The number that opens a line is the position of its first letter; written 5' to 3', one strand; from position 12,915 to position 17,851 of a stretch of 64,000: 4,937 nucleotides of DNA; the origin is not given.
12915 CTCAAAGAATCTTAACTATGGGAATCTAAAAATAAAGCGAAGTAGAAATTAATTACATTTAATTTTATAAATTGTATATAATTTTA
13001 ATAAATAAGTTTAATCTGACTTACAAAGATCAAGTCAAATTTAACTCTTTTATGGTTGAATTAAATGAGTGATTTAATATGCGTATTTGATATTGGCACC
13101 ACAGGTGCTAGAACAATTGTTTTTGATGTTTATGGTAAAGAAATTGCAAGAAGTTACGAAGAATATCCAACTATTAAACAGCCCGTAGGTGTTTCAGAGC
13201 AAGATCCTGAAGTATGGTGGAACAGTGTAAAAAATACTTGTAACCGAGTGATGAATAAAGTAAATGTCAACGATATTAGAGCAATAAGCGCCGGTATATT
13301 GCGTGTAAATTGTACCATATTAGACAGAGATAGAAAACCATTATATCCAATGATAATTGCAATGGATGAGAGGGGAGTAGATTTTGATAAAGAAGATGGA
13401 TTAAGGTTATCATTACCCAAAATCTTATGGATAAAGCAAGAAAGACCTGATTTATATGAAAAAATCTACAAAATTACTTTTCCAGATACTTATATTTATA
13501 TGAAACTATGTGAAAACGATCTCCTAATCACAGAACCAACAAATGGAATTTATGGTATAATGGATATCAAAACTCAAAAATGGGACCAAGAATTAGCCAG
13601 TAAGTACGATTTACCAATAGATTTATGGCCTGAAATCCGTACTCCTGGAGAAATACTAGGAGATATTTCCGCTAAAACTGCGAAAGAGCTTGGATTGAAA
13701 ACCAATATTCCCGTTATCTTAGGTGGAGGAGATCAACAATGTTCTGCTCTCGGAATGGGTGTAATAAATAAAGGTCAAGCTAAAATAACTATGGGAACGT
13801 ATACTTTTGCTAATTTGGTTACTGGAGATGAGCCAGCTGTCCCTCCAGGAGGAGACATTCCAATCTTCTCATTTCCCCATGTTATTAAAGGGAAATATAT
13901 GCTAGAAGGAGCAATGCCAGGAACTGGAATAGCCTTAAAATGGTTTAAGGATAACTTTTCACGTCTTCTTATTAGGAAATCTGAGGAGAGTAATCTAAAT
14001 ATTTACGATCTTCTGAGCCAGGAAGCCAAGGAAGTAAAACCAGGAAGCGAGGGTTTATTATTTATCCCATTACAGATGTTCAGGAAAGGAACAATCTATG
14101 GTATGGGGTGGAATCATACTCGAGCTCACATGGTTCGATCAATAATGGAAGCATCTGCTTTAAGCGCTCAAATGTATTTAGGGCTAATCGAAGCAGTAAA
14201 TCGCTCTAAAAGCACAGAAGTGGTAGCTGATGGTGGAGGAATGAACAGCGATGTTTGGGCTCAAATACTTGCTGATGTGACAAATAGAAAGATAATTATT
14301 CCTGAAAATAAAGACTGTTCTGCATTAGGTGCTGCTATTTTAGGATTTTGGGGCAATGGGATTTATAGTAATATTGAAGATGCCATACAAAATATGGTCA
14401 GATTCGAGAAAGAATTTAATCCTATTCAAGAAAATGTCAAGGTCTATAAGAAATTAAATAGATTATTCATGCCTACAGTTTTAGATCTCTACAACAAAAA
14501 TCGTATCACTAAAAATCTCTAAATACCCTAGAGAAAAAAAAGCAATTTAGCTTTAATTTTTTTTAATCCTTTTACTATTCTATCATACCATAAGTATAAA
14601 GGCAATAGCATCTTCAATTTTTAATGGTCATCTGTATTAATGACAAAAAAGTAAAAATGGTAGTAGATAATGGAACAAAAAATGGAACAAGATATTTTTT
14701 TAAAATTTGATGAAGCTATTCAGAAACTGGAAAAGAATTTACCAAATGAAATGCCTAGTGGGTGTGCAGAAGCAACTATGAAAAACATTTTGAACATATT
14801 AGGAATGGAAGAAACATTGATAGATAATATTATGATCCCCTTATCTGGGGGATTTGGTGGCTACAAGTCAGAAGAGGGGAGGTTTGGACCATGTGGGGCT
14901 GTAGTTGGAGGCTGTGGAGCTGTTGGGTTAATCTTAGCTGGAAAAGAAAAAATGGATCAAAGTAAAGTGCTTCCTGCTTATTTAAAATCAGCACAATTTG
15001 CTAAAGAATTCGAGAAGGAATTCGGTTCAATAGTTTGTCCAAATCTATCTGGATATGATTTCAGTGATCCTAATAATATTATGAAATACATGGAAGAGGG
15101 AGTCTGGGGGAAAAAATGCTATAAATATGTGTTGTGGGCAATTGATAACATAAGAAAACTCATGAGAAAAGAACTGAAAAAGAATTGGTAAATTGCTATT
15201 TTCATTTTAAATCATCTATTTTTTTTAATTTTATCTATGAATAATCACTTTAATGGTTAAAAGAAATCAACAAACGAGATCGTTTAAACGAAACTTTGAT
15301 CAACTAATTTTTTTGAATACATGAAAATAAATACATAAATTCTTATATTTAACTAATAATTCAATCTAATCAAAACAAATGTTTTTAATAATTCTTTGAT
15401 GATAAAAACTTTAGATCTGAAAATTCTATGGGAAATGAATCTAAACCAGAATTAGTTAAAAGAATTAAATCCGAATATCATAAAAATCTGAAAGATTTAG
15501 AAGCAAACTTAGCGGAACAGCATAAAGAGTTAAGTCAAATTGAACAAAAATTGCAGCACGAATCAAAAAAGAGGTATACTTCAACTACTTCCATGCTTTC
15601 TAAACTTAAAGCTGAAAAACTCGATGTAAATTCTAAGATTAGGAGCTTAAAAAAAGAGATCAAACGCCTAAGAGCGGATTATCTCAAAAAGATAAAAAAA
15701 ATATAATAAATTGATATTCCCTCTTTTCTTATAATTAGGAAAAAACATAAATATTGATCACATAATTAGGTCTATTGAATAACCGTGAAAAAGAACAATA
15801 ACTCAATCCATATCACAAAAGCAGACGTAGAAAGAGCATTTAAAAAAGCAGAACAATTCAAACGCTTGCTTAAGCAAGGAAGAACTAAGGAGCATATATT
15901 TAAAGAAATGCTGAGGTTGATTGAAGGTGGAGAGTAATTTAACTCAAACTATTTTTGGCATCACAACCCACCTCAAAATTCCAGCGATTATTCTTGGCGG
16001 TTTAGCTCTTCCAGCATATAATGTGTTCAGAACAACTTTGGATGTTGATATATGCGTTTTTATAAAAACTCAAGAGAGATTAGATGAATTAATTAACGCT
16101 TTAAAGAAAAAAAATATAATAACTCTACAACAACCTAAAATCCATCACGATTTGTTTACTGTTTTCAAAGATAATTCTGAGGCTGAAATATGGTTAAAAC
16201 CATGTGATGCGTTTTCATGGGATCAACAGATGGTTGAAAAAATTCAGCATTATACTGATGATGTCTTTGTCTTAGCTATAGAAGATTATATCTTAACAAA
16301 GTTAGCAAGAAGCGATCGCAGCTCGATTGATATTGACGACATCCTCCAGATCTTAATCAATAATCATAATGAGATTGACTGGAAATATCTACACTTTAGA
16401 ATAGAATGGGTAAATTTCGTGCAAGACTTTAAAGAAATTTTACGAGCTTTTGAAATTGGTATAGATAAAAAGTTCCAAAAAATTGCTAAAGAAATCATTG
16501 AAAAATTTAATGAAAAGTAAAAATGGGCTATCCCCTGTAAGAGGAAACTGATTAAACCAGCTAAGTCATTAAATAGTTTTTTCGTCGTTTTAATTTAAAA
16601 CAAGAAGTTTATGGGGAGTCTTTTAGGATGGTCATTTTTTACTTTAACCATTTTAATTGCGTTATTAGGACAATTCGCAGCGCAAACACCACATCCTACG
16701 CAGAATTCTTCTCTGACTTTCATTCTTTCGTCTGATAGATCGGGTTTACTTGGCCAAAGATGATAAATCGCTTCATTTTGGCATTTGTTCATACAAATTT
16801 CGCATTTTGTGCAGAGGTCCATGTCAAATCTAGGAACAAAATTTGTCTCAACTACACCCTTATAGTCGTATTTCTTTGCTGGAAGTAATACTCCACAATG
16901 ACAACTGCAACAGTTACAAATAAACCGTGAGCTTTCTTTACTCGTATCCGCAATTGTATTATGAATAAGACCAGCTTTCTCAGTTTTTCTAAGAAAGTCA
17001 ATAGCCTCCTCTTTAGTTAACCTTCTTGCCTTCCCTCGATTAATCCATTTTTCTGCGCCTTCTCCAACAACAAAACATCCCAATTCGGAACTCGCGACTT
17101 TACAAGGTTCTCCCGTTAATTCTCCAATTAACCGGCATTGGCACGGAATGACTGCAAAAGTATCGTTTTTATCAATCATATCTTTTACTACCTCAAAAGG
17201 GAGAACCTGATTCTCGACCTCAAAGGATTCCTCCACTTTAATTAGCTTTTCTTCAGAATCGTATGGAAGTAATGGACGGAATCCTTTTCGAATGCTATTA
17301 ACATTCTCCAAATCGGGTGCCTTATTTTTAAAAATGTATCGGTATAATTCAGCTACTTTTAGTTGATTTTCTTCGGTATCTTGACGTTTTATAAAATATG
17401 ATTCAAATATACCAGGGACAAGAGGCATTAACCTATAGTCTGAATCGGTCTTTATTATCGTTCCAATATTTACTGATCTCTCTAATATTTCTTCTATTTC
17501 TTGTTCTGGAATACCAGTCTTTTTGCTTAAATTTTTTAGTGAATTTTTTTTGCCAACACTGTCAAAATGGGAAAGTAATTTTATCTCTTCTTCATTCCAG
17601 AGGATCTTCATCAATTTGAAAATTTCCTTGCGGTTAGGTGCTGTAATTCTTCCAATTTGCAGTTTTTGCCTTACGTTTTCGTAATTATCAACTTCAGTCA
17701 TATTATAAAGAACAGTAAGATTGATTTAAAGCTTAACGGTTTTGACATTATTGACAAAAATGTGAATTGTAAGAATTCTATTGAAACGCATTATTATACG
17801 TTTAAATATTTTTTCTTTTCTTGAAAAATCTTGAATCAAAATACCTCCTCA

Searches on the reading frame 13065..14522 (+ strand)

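Call 33: search_protein_families(library=pfam, proteins=[window:13065-14522:+], max_evalue=0.00001)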
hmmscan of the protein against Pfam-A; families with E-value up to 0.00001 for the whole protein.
window:13065-14522:+ (485 aa): 2 families
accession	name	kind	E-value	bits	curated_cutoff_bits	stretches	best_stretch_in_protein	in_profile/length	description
PF00370.27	FGGY_N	-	3.8e-45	154.9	28.8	2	116-230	132-245/245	FGGY family of carbohydrate kinases, N-terminal domain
PF02782.22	FGGY_C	-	2.5e-26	93.1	27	1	240-429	2-196/198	FGGY family of carbohydrate kinases, C-terminal domain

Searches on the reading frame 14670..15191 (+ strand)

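Call 33: search_protein_families(library=pfam, proteins=[window:14670-15191:+], max_evalue=0.00001)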
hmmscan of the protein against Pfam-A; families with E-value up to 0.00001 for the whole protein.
window:14670-15191:+ (173 aa): 1 family
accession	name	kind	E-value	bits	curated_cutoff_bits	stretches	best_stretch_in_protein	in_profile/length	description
PF09719.15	C_GCAxxG_C_C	-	9.5e-14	51.9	27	1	32-160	3-114/118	Putative redox-active protein (C_GCAxxG_C_C)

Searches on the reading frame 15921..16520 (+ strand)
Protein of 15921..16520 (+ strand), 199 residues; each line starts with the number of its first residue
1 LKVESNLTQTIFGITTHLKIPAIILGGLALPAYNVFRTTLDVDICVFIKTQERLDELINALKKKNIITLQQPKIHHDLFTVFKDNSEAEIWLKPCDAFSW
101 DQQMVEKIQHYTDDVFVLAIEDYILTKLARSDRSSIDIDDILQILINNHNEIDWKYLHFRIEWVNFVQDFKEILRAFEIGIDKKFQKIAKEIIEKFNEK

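Call 33: search_protein_families(library=pfam, proteins=[window:15921-16520:+], max_evalue=0.00001)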
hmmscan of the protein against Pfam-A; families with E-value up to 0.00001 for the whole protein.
window:15921-16520:+ (199 aa): 1 family
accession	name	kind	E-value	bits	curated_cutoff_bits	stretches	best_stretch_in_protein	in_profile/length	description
PF19502.5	DUF6036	-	1.2e-07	32.2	23.6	1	14-162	16-135/164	Nucleotidyltransferase of unknown function (DUF6036)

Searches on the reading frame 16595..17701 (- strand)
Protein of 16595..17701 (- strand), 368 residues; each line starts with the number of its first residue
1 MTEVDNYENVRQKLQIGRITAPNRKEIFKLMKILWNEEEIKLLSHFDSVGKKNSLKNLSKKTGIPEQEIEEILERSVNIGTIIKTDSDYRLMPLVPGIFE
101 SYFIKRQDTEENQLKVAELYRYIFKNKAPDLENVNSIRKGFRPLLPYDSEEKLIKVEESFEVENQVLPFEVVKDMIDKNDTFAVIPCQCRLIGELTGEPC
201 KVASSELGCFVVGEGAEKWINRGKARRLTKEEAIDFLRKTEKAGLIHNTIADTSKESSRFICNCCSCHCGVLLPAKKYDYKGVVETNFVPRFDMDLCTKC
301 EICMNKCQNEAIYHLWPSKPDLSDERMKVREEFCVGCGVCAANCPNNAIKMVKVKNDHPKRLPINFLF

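Call 33: search_protein_families(library=pfam, proteins=[window:16595-17701:-], max_evalue=0.00001)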
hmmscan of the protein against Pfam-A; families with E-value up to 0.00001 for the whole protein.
window:16595-17701:- (368 aa): 5 families
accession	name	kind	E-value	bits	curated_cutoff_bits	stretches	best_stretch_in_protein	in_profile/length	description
PF00037.32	Fer4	-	4.4e-10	39.4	21.1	1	328-350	2-24/24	4Fe-4S binding domain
PF12838.12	Fer4_7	-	5.6e-09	36.8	27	1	297-348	2-52/52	4Fe-4S dicluster domain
PF12837.12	Fer4_6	-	3.9e-08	33.3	25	0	328-349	3-24/24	4Fe-4S binding domain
PF14697.11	Fer4_21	-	8.4e-08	32.7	35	1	293-351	4-59/59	4Fe-4S dicluster domain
PF13187.11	Fer4_9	-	6.3e-06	26.6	27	1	297-349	2-52/52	4Fe-4S dicluster domain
